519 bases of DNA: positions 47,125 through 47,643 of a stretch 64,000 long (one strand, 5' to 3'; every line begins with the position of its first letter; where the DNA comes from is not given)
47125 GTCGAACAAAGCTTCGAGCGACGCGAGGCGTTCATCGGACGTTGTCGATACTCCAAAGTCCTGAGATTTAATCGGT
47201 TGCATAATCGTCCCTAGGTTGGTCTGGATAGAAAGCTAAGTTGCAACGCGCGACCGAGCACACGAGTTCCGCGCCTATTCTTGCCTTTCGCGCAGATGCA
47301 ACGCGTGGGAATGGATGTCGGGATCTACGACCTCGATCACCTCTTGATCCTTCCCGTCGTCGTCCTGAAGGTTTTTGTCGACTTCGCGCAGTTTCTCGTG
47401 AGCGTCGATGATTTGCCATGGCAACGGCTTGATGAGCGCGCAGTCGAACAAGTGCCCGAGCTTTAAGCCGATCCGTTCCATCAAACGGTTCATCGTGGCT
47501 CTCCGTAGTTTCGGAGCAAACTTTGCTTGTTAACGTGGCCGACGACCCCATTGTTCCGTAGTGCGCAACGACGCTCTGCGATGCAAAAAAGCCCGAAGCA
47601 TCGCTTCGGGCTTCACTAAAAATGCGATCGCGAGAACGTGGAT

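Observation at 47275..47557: Second, stand-alone NepR-like gene under its own EcfG promoter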

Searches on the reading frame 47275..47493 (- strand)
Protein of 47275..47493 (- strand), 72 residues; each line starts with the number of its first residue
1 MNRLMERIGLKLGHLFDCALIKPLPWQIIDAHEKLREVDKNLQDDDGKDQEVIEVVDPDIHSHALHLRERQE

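Call 4: search_protein_families(library=pfam, proteins=[window:47275-47493:-], max_evalue=10)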
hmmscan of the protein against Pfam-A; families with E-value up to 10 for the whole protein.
window:47275-47493:- (72 aa): 0 families

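Call 6: search_protein_families(library=ncbifam, proteins=[window:47275-47493:-], max_evalue=10)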
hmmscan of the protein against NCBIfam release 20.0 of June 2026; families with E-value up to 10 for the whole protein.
window:47275-47493:- (72 aa): 0 families

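Call 7: find_homologous_proteins(query=window:47275-47493:-, max_evalue=10)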
Query window:47275-47493:- (72 aa): 3 proteins with E <= 10 among 5 candidates.
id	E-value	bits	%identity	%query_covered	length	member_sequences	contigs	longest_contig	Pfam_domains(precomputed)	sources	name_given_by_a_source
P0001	6.5e-41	155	100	100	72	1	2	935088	-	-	-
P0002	3.8e-16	76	56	100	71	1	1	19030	-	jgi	-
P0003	1.3e-15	75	61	86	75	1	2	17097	-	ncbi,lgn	-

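Call 9: find_encoding_contigs(protein=P0003, flank=8000)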
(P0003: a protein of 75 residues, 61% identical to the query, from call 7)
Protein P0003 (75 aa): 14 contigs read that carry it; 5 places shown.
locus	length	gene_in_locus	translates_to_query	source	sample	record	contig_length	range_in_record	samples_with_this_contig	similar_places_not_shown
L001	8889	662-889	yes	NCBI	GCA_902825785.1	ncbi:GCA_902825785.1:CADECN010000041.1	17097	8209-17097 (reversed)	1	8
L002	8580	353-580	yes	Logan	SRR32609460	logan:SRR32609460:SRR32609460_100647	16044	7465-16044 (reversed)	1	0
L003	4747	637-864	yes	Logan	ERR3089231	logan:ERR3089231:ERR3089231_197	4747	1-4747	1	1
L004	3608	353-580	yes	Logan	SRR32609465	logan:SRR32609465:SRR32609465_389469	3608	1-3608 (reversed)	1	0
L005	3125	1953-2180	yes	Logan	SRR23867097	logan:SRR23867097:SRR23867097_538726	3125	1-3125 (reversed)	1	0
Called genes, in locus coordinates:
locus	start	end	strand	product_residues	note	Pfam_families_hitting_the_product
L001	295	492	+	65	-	PF05532:CsbD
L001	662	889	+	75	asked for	-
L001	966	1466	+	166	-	-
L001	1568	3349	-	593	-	PF08448:PAS_4, PF00989:PAS, PF08448:PAS_4, PF08447:PAS_3, PF13426:PAS_9, PF00989:PAS, PF08448:PAS_4, PF13426:PAS_9, +4 more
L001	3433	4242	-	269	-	PF22029:PhyR_sigma2, PF08281:Sigma70_r4_2 (weak), PF22233:PhyR_sigma-like, PF00072:Response_reg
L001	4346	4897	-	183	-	PF04542:Sigma70_r2, PF22029:PhyR_sigma2, PF08281:Sigma70_r4_2, PF04545:Sigma70_r4 (weak)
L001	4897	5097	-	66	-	PF18557:NepR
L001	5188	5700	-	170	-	-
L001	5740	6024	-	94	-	-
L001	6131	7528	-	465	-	-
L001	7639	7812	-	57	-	PF07043:DUF1328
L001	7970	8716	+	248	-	PF00027:cNMP_binding, PF13545:HTH_Crp_2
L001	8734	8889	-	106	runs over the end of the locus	-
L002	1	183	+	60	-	?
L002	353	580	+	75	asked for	-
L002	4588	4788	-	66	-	PF18557:NepR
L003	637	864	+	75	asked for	-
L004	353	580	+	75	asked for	-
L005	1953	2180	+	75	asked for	-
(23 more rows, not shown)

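Call 10: find_encoding_contigs(protein=P0002, flank=8000)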
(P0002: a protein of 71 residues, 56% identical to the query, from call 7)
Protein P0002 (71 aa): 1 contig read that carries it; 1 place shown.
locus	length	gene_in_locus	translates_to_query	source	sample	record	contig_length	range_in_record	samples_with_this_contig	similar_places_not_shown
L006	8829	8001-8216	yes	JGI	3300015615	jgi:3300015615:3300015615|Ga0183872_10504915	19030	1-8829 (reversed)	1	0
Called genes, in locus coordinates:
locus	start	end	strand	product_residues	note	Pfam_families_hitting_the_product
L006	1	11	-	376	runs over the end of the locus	PF12704:MacB_PCD, PF02687:FtsX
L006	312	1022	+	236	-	PF09917:DUF2147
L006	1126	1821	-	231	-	PF12146:Hydrolase_4, PF12697:Abhydrolase_6 (weak)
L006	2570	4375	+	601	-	-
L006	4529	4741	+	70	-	-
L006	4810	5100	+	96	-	-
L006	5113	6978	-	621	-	PF00425:Chorismate_bind, PF01063:Aminotran_4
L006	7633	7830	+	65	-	PF05532:CsbD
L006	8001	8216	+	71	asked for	-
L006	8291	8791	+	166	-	-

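Call 13: find_related_loci(query=A1, collection=genome_contigs, flank=6000)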
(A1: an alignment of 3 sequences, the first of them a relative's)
Query A1 (72 aa) in genome_contigs; peptide patterns used: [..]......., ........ (x = any residue, [..] = any of these).
115 stretches matched a pattern; 2 encode a relative of the query (tblastn E <= 1e-3); 2 distinct loci.
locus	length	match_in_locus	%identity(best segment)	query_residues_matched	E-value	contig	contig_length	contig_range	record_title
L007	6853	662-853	61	1-62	1e-22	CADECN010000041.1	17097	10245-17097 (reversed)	MAG: uncultured Hyphomicrobium sp. isolate Hyphomicrobium sp. RBC081 genome assembly, contig: MAG081_41, whole genome sh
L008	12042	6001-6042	79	18-31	8e-6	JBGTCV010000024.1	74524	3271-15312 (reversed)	MAG: Candidatus Promineifilaceae bacterium isolate JTS-RE128 k141_577158, whole genome shotgun sequence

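Call 16: search_solved_structures(query=A1, max_evalue=10, show_alignments=3)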
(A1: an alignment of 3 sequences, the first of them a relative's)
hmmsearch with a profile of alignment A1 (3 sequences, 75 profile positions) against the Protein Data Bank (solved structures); distinct sequences matched with E-value up to 10: 5.
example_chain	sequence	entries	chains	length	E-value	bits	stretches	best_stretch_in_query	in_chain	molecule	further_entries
7c45_A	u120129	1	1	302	0.088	16.2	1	21-49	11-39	CCHC-type domain-containing protein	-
2ekl_A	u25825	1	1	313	0.098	16.1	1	7-56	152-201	D-3-phosphoglycerate dehydrogenase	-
7c42_A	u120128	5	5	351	0.11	15.9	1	21-49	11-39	CCHC-type domain-containing protein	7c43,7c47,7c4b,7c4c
4cvn_A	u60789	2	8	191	0.82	13.1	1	10-63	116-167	PUTATIVE ADENYLATE KINASE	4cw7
5eqv_A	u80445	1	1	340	1.4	12.3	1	26-64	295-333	bifunctional 2',3'-cyclic nucleotide 2'-phosphodiesterase/3'-nucleotidase periplasmic prec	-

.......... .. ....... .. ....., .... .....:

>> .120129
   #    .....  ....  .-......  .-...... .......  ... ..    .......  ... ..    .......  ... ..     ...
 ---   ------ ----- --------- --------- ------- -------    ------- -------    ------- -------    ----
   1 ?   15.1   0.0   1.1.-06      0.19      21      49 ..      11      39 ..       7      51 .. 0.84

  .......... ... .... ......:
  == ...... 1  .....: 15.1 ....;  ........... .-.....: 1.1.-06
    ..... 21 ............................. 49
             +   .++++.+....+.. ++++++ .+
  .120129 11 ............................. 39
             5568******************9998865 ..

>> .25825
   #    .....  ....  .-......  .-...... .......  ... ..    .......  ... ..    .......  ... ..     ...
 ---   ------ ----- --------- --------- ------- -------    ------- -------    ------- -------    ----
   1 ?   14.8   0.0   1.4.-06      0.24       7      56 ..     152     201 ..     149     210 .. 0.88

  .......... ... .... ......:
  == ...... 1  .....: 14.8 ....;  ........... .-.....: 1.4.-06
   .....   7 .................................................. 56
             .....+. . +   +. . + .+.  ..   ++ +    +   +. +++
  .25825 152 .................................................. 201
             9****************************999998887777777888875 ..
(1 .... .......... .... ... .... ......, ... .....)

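Call 24: search_protein_representatives(alignment_id=A1)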
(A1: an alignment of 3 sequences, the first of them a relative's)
Query: 3 sequences, 75 profile positions. Proteins with E-value up to 0.001 (for the whole library): 7; up to 1e-10: 1; up to 1e-30: 1. The best 7 are listed.
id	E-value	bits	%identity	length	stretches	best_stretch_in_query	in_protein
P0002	1.9e-38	146.6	-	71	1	1-75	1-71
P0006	3.1e-06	43.3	-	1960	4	13-37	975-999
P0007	1.7e-05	41.0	-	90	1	8-50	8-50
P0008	4.9e-05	39.5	-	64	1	1-57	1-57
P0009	3.6e-04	36.7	-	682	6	8-26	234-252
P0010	5.1e-04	36.2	-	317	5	2-29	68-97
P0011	9.5e-04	35.4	-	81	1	11-56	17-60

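Call 27: find_homologous_proteins(query=A3, max_evalue=10)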
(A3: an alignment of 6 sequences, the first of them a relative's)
Query A3 (6 sequences) (72 aa, profile of the alignment): 20 proteins with E <= 10 among 198 candidates.
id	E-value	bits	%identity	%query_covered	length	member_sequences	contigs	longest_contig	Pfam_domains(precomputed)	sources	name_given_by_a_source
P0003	3.1e-32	128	61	86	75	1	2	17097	-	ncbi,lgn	-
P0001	7.2e-30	121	100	100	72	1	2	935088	-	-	-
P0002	1.5e-27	113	56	100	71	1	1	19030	-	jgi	-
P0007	3.4e-26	109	42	65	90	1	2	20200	-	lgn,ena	-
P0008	7.9e-23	98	45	65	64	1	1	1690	-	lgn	-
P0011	2.3e-20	90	36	81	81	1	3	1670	-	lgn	-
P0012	8.6e-13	66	41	54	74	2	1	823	-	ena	-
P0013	3.5e-12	64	41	54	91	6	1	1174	-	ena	-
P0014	8.6e-12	63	41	54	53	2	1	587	-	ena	-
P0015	1.3e-11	62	44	54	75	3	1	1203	-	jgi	jgi:hypothetical protein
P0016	1.3e-11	62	41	54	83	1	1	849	-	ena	-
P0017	1.6e-11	62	31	86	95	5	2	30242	-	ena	-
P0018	8.0e-11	60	38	54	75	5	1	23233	-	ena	-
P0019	8.4e-11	60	38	54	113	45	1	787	-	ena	-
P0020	1.2e-10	59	42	50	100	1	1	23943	-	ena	-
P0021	1.8e-10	59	38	63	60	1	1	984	-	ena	-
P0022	1.8e-10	59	38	54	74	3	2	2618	-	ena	-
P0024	2.1e-8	52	31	89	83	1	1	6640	-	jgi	jgi:hypothetical protein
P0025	2.6e-7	49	34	69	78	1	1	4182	-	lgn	-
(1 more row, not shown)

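Call 29: search_protein_families(library=pfam, alignment_id=A3, max_evalue=10)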
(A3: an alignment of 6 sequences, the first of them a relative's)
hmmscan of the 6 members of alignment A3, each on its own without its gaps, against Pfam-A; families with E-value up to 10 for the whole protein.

A. member 1, P0001 (72 aa): 0 families

B. families by the number of members that match (of 6 scanned): 1 family
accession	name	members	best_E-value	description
PF02532.19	PsbI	1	0.05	Photosystem II reaction centre I protein (PSII 4.8 kDa protein)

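Call 32: find_encoding_contigs(protein=P0007, flank=8000, max_places=2)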
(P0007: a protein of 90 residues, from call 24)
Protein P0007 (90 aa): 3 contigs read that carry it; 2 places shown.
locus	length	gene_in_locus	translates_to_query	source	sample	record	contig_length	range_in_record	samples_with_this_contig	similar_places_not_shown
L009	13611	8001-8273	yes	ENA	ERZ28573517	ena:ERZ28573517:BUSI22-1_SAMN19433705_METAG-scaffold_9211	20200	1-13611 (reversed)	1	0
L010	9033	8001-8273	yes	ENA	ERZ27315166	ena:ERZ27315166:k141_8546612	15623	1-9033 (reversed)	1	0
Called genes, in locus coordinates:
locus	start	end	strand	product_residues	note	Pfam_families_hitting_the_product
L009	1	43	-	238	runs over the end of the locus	-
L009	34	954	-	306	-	PF00480:ROK, PF02685:Glucokinase (weak)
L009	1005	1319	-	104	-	PF12096:DUF3572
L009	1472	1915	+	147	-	PF00072:Response_reg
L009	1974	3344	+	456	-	PF00072:Response_reg, PF00990:GGDEF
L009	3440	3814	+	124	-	PF14087:DUF4267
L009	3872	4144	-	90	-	-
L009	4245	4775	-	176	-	-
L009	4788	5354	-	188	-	PF12917:YfbR-like (faint)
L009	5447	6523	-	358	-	PF00378:ECH_1, PF16113:ECH_2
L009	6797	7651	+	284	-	PF00581:Rhodanese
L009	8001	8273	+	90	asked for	-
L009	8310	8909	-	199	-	PF01323:DSBA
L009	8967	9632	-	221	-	PF00702:Hydrolase, PF13419:HAD_2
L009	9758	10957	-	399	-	PF07690:MFS_1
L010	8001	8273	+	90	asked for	-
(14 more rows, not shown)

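Call 33: find_encoding_contigs(protein=P0017, flank=8000, max_places=2)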
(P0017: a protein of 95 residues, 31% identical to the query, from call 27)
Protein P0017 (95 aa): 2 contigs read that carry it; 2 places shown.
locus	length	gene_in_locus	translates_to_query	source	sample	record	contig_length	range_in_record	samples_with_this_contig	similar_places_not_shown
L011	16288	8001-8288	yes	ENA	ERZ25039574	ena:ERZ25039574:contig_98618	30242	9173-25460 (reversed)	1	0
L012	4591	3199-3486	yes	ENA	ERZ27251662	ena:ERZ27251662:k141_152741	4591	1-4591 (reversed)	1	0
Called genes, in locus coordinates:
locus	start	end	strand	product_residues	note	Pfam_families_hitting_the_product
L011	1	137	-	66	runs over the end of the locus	-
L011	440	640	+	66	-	-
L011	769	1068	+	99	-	-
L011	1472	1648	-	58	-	-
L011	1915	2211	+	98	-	-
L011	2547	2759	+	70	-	-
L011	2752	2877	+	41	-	-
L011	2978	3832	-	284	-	PF09509:Hypoth_Ymh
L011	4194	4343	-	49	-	PF05545:FixQ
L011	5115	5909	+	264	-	PF06823:DUF1236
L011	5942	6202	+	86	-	-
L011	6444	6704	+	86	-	-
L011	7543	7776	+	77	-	-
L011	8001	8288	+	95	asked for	-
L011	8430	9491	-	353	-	PF00989:PAS (weak), PF08448:PAS_4 (weak), PF07568:HisKA_2, PF13581:HATPase_c_2, PF02518:HATPase_c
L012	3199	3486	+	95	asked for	-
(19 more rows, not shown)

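Call 34: find_encoding_contigs(protein=P0024, flank=8000, max_places=2)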
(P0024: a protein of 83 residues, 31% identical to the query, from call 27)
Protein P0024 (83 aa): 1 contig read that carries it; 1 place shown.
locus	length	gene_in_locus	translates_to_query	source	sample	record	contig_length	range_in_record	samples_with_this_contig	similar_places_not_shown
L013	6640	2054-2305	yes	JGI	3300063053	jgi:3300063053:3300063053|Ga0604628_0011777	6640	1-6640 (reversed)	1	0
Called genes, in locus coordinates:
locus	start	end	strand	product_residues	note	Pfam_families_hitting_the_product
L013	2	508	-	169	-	?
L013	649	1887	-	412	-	-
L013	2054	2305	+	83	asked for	-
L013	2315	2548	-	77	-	-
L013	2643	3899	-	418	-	PF01743:PolyA_pol, PF12627:PolyA_pol_RNAbd (faint)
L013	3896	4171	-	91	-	-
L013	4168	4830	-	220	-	PF00293:NUDIX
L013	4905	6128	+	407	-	-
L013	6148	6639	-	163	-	?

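Call 39: find_related_loci(query=A4, collection=metagenome_contigs, flank=6000)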
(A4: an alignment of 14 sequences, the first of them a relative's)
Query A4 (72 aa) in metagenome_contigs; peptide patterns used: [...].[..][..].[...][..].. (x = any residue, [..] = any of these).
46 stretches matched a pattern; 9 encode a relative of the query (tblastn E <= 1e-3); 9 distinct loci.
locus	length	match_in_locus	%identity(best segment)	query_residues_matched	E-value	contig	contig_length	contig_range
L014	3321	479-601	41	1-41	2e-8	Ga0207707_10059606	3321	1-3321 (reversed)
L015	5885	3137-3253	41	1-39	6e-8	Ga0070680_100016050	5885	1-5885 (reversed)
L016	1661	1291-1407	41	1-39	7e-8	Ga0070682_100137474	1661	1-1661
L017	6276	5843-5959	41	1-39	7e-8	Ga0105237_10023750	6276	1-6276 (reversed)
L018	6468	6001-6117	41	1-39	8e-8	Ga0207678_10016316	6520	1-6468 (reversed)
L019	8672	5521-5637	41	1-39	8e-8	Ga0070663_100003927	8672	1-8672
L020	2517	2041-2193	31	1-51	1e-6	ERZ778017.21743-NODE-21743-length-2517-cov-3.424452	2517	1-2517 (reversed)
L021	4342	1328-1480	31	1-51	1e-6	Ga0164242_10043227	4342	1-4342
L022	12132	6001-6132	30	1-44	1e-5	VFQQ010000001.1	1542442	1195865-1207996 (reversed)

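Call 40: search_dna_similar(query=P0015, collection=plasmids, mode=protein, max_evalue=0.01)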
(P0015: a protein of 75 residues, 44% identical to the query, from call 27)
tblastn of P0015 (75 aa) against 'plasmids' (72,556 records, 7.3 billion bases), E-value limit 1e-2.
No match.

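Call 47: search_dna_similar(query=P0001, collection=plasmids, mode=protein, max_evalue=10, max_rows=30)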
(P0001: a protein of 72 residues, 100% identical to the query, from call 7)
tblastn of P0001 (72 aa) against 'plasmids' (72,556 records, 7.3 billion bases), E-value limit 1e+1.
Records with a match: 1; places in all: 1; records where one place covers at least 80% of the query: 0.
Best place of each record, by identity: <60% 1.
By first word of the organism name: Tistrella 1.
By predicted mobility (MOB-suite, as given by PLSDB): conjugative 1.
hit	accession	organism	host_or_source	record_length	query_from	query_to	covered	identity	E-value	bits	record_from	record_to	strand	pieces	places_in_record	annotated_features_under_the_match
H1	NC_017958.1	Tistrella mobilis KA081020-065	-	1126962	13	61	68%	40.4%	4e+0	32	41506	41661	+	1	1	record has no annotation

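Call 50: predict_structure(alignment_id=A4)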
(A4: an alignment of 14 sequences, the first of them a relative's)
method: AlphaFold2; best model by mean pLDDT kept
length: 72 residues; sequences in the alignment: 14
mean_pLDDT: 66.4   pTM: 0.28
mean pLDDT of the five models: 66.4, 64.0, 63.9, 63.5, 60.3
residues with pLDDT >= 90: 0; 70-90: 36; 50-70: 14; < 50: 22
segments of 3 or more residues with pLDDT < 50: 49-61, 63-68, 70-72
pLDDT, mean of each block of 10 residues (from residue 1): 81 79 78 83 58 44 48 42
secondary structure, 60 per line:
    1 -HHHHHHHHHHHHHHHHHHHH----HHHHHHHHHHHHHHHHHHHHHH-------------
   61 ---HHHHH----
elements in order: H2-21 H26-47 H64-68

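Call 55: fold_search(model_id=the predicted structure, library=pdb)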
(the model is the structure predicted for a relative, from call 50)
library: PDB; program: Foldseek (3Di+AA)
matches with E <= 10: 1; with E <= 0.001: 0
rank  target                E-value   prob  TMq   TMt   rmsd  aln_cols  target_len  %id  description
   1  9e8q_A                4.5e+00  0.07  0.32  0.07  21.9        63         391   19  Nub1/Fat10-processing human 26S proteasome with Rpt2 at top of spiral staircase (released 2024-12-04)

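Call 62: find_encoding_contigs(protein=P0011, flank=3000, max_places=2)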
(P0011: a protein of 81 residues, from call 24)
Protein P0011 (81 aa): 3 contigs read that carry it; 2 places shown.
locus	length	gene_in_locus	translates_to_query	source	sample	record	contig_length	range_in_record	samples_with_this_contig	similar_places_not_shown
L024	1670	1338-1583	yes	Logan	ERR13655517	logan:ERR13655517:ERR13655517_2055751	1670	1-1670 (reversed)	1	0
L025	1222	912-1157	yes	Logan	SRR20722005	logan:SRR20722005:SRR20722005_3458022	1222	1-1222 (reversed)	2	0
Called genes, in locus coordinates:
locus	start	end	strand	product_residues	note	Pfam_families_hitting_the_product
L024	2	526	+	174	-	?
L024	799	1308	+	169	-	PF05239:PRC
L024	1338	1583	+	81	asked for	-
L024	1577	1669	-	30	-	?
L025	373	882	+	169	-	PF05239:PRC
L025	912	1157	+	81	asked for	-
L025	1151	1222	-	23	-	?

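Call 63: find_encoding_contigs(protein=P0022, flank=3000, max_places=2)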
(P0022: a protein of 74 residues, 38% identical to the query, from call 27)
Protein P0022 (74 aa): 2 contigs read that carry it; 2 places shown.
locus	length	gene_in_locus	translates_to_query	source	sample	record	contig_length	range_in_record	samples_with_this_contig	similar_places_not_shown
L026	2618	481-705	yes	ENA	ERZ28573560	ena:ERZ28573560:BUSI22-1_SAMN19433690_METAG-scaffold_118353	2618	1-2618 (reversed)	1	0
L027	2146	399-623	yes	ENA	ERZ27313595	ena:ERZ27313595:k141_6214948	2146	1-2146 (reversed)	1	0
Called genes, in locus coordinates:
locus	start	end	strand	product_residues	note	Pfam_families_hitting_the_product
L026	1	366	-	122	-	?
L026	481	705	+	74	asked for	-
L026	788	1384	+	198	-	PF08238:Sel1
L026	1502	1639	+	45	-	PF05661:DUF808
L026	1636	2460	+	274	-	PF05661:DUF808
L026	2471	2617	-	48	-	?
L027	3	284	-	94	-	?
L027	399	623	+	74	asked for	-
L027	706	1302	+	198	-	PF23310:TPR_27 (faint), PF08238:Sel1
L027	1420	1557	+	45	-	PF05661:DUF808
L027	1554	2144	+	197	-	?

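Call 64: find_encoding_contigs(protein=P0025, flank=4000, max_places=2)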
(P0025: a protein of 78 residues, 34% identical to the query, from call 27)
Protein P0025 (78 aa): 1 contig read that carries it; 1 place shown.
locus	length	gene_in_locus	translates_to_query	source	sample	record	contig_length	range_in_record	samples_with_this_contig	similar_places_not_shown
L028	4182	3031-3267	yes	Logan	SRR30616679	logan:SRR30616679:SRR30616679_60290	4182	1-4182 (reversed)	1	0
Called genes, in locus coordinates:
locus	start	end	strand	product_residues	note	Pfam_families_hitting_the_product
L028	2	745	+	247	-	?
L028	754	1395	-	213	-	-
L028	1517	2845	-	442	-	-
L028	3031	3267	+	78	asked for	-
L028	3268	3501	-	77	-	-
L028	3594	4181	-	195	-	?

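Call 65: find_encoding_contigs(protein=P0008, flank=3000, max_places=2)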
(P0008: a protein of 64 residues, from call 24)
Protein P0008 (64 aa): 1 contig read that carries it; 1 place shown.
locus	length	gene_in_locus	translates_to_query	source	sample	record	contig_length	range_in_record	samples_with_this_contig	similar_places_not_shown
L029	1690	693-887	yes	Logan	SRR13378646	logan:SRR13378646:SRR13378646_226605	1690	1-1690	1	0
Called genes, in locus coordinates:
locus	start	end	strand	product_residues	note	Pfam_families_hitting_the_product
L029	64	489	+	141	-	PF02518:HATPase_c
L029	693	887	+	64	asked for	-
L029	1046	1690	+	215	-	?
